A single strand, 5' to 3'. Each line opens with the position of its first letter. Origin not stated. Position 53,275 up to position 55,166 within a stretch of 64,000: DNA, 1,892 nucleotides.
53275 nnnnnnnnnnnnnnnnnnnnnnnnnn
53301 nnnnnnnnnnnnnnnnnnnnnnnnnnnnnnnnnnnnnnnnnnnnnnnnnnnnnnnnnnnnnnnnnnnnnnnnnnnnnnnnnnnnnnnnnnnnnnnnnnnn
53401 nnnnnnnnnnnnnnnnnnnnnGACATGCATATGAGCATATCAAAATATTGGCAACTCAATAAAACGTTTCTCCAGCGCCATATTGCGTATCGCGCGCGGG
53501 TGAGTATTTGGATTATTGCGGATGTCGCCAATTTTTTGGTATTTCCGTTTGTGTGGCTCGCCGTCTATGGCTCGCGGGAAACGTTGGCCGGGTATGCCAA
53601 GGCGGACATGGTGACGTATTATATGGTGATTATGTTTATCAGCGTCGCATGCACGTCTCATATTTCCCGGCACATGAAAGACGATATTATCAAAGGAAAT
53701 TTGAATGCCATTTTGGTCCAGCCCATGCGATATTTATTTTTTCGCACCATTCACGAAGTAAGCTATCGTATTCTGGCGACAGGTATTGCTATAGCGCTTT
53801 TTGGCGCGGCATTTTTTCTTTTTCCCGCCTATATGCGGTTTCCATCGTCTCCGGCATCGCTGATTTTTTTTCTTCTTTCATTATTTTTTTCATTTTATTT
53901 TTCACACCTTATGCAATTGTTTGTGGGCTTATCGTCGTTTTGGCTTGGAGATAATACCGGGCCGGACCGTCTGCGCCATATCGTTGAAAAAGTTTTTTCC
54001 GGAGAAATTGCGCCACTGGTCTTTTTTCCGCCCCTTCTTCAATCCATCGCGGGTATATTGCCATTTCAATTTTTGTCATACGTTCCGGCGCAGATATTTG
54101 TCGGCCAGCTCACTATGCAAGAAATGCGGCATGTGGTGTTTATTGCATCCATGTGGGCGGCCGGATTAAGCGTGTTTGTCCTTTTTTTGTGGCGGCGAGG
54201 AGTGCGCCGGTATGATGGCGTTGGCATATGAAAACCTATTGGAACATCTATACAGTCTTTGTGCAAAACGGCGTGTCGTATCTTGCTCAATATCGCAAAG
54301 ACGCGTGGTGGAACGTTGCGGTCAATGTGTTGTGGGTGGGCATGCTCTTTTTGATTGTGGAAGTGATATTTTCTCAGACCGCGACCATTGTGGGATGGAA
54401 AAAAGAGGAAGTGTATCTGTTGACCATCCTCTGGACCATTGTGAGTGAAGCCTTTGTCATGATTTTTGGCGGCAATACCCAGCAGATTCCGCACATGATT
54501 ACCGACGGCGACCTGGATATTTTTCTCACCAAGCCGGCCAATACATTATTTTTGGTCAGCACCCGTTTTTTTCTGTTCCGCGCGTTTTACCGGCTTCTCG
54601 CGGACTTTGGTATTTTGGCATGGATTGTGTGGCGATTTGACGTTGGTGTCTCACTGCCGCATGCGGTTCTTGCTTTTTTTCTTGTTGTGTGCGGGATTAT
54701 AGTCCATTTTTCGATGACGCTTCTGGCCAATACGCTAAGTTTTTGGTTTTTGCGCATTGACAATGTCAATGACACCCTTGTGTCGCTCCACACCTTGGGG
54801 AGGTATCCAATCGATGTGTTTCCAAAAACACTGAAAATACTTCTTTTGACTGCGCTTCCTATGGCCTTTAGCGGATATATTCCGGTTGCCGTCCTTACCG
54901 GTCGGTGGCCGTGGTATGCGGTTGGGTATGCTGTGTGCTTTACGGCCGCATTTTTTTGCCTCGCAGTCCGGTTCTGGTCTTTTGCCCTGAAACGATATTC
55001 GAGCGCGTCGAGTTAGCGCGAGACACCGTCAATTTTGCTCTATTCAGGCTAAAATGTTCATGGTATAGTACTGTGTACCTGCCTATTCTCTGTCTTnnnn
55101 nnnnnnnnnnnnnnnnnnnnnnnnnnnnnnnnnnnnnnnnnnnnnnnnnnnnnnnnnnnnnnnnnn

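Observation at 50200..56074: Triplicated ABC-2 permease pair (A-B, A-B, A-B) served by a single downstream ATPase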

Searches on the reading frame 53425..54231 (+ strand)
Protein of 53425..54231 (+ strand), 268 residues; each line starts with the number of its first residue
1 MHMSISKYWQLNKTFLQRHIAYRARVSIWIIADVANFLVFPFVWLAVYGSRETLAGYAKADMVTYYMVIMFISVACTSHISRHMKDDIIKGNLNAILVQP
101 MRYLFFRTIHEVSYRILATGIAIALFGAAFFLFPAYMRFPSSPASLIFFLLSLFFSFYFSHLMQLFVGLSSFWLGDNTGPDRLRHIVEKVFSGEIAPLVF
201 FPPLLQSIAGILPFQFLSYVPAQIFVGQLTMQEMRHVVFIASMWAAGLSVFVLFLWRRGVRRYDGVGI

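Call 4: search_protein_families(library=pfam, proteins=[window:53425-54231:+], max_evalue=0.01)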
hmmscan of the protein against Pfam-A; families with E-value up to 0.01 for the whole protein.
window:53425-54231:+ (268 aa): 1 family
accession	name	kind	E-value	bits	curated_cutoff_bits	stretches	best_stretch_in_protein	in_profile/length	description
PF06182.17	ABC2_membrane_6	-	9.2e-22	78.4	22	1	42-267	9-229/229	ABC-2 family transporter protein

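Call 8: search_protein_families(library=ncbifam, proteins=[window:53425-54231:+], max_evalue=0.01)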
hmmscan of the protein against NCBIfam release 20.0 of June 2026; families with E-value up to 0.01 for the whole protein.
window:53425-54231:+ (268 aa): 0 families

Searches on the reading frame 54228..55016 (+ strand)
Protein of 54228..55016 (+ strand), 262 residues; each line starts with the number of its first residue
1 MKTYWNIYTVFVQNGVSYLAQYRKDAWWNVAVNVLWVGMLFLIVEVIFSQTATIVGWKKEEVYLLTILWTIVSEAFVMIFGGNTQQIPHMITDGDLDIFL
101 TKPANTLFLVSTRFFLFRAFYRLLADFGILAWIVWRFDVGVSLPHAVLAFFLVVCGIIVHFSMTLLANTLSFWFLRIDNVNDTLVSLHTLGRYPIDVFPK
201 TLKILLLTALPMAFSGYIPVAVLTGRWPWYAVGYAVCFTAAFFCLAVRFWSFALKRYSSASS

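Call 4: search_protein_families(library=pfam, proteins=[window:54228-55016:+], max_evalue=0.01)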
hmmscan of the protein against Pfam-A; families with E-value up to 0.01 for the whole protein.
window:54228-55016:+ (262 aa): 1 family
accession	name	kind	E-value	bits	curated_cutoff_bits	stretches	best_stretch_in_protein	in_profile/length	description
PF06182.17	ABC2_membrane_6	-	4.6e-43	148.1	22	1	35-261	2-229/229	ABC-2 family transporter protein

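Call 7: find_encoding_contigs(protein=window:54228-55016:+, flank=10000, max_places=6)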
Protein window:54228-55016:+ (262 aa): 24 contigs read that carry it; 6 places shown.
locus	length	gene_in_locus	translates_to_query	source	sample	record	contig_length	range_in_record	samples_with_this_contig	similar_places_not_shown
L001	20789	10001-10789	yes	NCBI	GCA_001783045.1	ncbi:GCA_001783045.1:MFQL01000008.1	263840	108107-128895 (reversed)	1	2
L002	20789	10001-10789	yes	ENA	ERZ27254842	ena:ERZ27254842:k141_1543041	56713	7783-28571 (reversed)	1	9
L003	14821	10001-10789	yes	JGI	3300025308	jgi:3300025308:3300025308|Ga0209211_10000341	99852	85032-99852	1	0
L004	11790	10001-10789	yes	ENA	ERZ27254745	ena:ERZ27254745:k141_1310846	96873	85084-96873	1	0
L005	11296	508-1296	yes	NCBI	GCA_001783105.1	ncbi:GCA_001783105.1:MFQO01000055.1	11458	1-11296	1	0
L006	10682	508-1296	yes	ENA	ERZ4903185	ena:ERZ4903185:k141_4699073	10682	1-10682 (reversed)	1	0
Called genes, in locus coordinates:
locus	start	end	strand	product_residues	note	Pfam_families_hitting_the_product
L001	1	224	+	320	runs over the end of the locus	PF01699:Na_Ca_ex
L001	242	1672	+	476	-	PF05221:AdoHcyase, PF00670:AdoHcyase_NAD, PF02826:2-Hacid_dh_C, PF07991:KARI_N (weak)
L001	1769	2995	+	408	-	PF01595:CNNM, PF00571:CBS, PF03471:CorC_HlyC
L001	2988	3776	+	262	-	PF01479:S4, PF00849:PseudoU_synth_2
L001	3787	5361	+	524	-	PF01676:Metalloenzyme, PF06415:iPGM_N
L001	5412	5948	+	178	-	-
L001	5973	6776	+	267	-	PF06182:ABC2_membrane_6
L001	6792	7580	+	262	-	PF06182:ABC2_membrane_6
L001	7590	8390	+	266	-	PF06182:ABC2_membrane_6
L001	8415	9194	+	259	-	PF06182:ABC2_membrane_6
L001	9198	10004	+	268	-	PF06182:ABC2_membrane_6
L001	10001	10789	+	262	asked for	PF06182:ABC2_membrane_6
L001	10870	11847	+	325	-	PF00005:ABC_tran, PF13304:AAA_21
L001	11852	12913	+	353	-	PF01594:AI-2E_transport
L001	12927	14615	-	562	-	-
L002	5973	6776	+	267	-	PF06182:ABC2_membrane_6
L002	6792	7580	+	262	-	PF06182:ABC2_membrane_6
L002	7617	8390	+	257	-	PF06182:ABC2_membrane_6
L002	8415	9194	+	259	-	PF06182:ABC2_membrane_6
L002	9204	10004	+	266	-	PF06182:ABC2_membrane_6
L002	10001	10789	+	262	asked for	PF06182:ABC2_membrane_6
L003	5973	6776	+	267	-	PF06182:ABC2_membrane_6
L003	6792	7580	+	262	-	PF06182:ABC2_membrane_6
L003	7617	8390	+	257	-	PF06182:ABC2_membrane_6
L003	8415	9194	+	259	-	PF06182:ABC2_membrane_6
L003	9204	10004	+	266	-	PF06182:ABC2_membrane_6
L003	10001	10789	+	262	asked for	PF06182:ABC2_membrane_6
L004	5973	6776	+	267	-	PF06182:ABC2_membrane_6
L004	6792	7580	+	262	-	PF06182:ABC2_membrane_6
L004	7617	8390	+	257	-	PF06182:ABC2_membrane_6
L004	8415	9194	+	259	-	PF06182:ABC2_membrane_6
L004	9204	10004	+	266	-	PF06182:ABC2_membrane_6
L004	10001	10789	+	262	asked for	PF06182:ABC2_membrane_6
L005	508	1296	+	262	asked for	PF06182:ABC2_membrane_6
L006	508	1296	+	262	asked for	PF06182:ABC2_membrane_6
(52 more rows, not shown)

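Call 8: search_protein_families(library=ncbifam, proteins=[window:54228-55016:+], max_evalue=0.01)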
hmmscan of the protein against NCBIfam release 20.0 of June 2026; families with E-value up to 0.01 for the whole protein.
window:54228-55016:+ (262 aa): 0 families

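Call 22: search_solved_structures(query=window:54228-55016:+, max_evalue=10)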
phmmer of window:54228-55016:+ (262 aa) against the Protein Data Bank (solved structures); distinct sequences matched with E-value up to 10: 0.

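Call 33: find_homologous_proteins(query=window:54228-55016:+, max_evalue=0.00001)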
Query window:54228-55016:+ (262 aa): 55 proteins with E <= 0.00001 among 1054 candidates.
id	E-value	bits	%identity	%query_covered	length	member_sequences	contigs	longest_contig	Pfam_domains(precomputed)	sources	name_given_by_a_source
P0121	1.0e-168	578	100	100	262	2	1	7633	PF06182.18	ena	-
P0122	4.9e-90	320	54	100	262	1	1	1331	PF06182.18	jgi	jgi:ABC-2 type transport system permease protein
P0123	2.0e-89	318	55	100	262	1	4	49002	PF06182.18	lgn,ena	-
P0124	6.2e-89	316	53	100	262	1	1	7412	PF06182.18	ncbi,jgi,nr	ncbi:MAG: ABC-2 family transporter protein [Parcubacteria group bacterium]|nr:ABC-2 family transport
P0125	6.2e-89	316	53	100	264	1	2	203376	PF06182.18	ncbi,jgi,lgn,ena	-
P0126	1.4e-88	315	55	100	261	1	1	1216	PF06182.18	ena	-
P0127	1.7e-87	312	54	100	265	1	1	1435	PF06182.18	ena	-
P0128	1.7e-87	312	53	100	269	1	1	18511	PF06182.18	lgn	-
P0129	9.1e-87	309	55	100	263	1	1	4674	PF06182.18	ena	-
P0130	1.3e-86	309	53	100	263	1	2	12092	PF06182.18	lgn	-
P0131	2.2e-86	308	55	100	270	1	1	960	PF06182.18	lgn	-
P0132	2.9e-86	308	50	100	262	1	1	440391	PF06182.18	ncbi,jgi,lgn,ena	ncbi:MAG: ABC-2 family transporter protein [Candidatus Magasanikbacteria bacterium]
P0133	8.7e-86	306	55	100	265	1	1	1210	PF06182.18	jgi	jgi:ABC-2 type transport system permease protein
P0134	7.8e-85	303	52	100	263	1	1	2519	PF06182.18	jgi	-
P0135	9.3e-85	303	53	100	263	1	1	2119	PF06182.18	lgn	-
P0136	2.0e-84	302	53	100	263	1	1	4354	PF06182.18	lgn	-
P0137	3.7e-83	297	51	100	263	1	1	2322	PF06182.18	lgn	-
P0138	8.3e-83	296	52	100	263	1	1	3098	PF06182.18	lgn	-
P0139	1.4e-82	296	51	99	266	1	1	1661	PF06182.18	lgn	-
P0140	3.4e-82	294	52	100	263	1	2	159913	PF06182.18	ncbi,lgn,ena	-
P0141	5.3e-82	294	50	100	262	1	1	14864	PF06182.18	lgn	-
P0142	1.1e-81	293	51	99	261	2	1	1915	PF06182.18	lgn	-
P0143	3.4e-81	291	53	100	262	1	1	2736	PF06182.18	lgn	-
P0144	1.4e-80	289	49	100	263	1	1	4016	PF06182.18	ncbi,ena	-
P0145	1.8e-80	289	50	99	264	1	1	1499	PF06182.18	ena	-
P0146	1.8e-80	289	50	99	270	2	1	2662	PF06182.18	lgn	-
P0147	2.5e-80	288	52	100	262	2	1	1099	PF06182.18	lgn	-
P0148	6.3e-80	287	50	100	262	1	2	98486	PF06182.18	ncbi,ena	ncbi:MAG: ABC-2 family transporter protein [Patescibacteria group bacterium]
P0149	6.0e-79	284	50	98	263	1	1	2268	PF06182.18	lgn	-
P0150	3.6e-78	281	50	98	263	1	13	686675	PF06182.18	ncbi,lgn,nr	ncbi:MAG: ABC-2 family transporter protein [Candidatus Magasanikbacteria bacterium]|nr:ABC-2 family 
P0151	8.8e-78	280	48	100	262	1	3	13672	PF06182.18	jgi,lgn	-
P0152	4.6e-77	277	46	100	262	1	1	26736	PF06182.18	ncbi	-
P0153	9.3e-77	276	48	100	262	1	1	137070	PF06182.18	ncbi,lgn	-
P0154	6.3e-76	274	48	99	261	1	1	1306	PF06182.18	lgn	-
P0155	6.5e-76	274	49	99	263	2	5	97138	PF06182.18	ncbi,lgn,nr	ncbi:MAG: ABC-2 family transporter protein [Candidatus Magasanikbacteria bacterium]|nr:ABC-2 family 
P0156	6.8e-76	274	50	100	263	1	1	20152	PF06182.18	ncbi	-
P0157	6.8e-75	270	48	100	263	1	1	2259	PF06182.18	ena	-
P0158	1.6e-74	269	49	100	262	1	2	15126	PF06182.18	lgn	-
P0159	1.9e-74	269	46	100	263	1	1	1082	PF06182.18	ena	-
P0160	2.1e-74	269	47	100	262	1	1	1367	PF06182.18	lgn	-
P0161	7.0e-74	267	48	100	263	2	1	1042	PF06182.18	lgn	-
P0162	9.7e-69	250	46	100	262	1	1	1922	PF06182.18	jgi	jgi:ABC-2 type transport system permease protein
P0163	2.4e-68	249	48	100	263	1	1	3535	PF06182.18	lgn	-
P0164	5.4e-67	244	50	85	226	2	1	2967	PF06182.18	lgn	-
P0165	9.0e-66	240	45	100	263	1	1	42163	PF06182.18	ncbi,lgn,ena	-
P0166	9.8e-66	240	42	100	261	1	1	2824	PF06182.18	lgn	-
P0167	5.6e-64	235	45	100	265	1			PF06182.18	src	-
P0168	8.4e-59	218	40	100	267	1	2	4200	PF06182.18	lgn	-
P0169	2.0e-53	200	42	100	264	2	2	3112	PF06182.18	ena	-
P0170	4.8e-33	133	52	50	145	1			PF06182.18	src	-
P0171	3.4e-27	114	31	100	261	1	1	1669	PF06182.18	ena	-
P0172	4.2e-26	110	29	100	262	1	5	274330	PF06182.18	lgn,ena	-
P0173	2.9e-24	104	31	100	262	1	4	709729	PF06182.18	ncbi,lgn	-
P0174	6.3e-24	103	31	100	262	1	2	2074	PF06182.18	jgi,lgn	jgi:ABC-2 type transport system permease protein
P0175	1.8e-23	102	30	92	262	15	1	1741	PF06182.18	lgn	-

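Call 39: predict_structure(alignment_id=A1)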
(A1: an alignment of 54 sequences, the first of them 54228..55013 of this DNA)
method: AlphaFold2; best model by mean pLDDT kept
length: 262 residues; sequences in the alignment: 54
mean_pLDDT: 92.3   pTM: 0.89
mean pLDDT of the five models: 92.3, 92.2, 91.6, 90.3, 89.1
residues with pLDDT >= 90: 219; 70-90: 41; 50-70: 2; < 50: 0
segments of 3 or more residues with pLDDT < 50: none
pLDDT, mean of each block of 10 residues (from residue 1): 91 92 92 95 96 93 96 95 92 92 93 92 95 91 92 96 95 85 91 90 89 91 88 94 97 89 59
secondary structure, 60 per line:
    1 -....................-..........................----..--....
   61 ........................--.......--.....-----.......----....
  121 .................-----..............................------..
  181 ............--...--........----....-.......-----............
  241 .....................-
elements in order: H2-21 H23-48 H59-84 H87-93 H96-100 H106-112 H117-137 H143-172 H179-192 H200-207 H212-215 H217-223 H229-261

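Call 41: fold_search(model_id=the predicted structure, library=pdb)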
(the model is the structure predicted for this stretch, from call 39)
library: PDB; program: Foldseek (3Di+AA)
matches with E <= 10: 85; with E <= 0.001: 0
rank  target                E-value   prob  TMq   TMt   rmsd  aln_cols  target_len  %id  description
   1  6oih_C                1.4e-03  1.00  0.62  0.65   4.7       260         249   15  Crystal structure of O-antigen polysaccharide ABC-transporter (released 2019-04-17)
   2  6oih_D                1.7e-03  1.00  0.56  0.59   5.8       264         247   18  Crystal structure of O-antigen polysaccharide ABC-transporter (released 2019-04-17)
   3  7k2t_B                2.1e-03  1.00  0.54  0.57   6.1       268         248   14  Mg2+/ATP-bound structure of the full-length WzmWzt O antigen ABC transporter in lipid nanodiscs (released 2021-01-13)
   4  7k2t_D                8.6e-03  1.00  0.60  0.61   5.1       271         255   15  Mg2+/ATP-bound structure of the full-length WzmWzt O antigen ABC transporter in lipid nanodiscs (released 2021-01-13)
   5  6m96_B                9.4e-03  1.00  0.56  0.57   5.9       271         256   15  ATP-bound conformation of the WzmWzt O antigen ABC transporter (released 2019-03-06)
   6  8dl0_B                1.6e-02  1.00  0.57  0.58   4.8       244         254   16  CryoEM structure of the nucleotide-free and open channel A.aeolicus WzmWzt transporter (released 2022-09-21)
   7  9cfl_A                3.2e-02  1.00  0.53  0.52   7.6       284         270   15  Cryo-EM structure of S. aureus TarGH in complex with ATP-gamma-S (released 2025-04-23)
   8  9qfx_A                3.9e-02  1.00  0.57  0.56   5.6       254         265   13  Nucleotide-free wild type Wzm-Wzt from Mycobacterium abscessus in LMNG (released 2026-03-11)
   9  8tsl_C                4.4e-02  1.00  0.58  0.59   5.4       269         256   15  S. thermodepolymerans KpsM-KpsE in Apo 2 state with rigid body fitted KpsT (released 2024-04-17)
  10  8tsh_C                4.6e-02  1.00  0.60  0.61   5.7       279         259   15  S. thermodepolymerans KpsMT(E151Q)-KpsE in complex with ATP (released 2024-04-17)
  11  8tsi_C                1.0e-01  0.99  0.53  0.54   6.9       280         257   13  S. thermodepolymerans KpsMT-KpsE in complex with ADP:AlF4- (released 2024-04-17)
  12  8tsh_D                2.5e-01  0.98  0.55  0.57   6.2       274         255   11  S. thermodepolymerans KpsMT(E151Q)-KpsE in complex with ATP (released 2024-04-17)
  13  8tun_C                3.2e-01  0.99  0.61  0.62   5.3       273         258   14  S. thermodepolymerans KpsM-KpsE in Glycolipid 1 state with rigid body fitted KpsT (released 2024-04-17)
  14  8dkw_P                4.9e-01  0.09  0.15  0.14  18.0       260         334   13  Cryo-EM structure of cystinosin N288K mutant in a cytosol-open state at pH5.0 (released 2022-09-21)
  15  7o0z_E                5.3e-01  0.69  0.43  0.43   9.1       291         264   15  ABC transporter NosFY, nucleotide-free in GDN (released 2022-11-02)
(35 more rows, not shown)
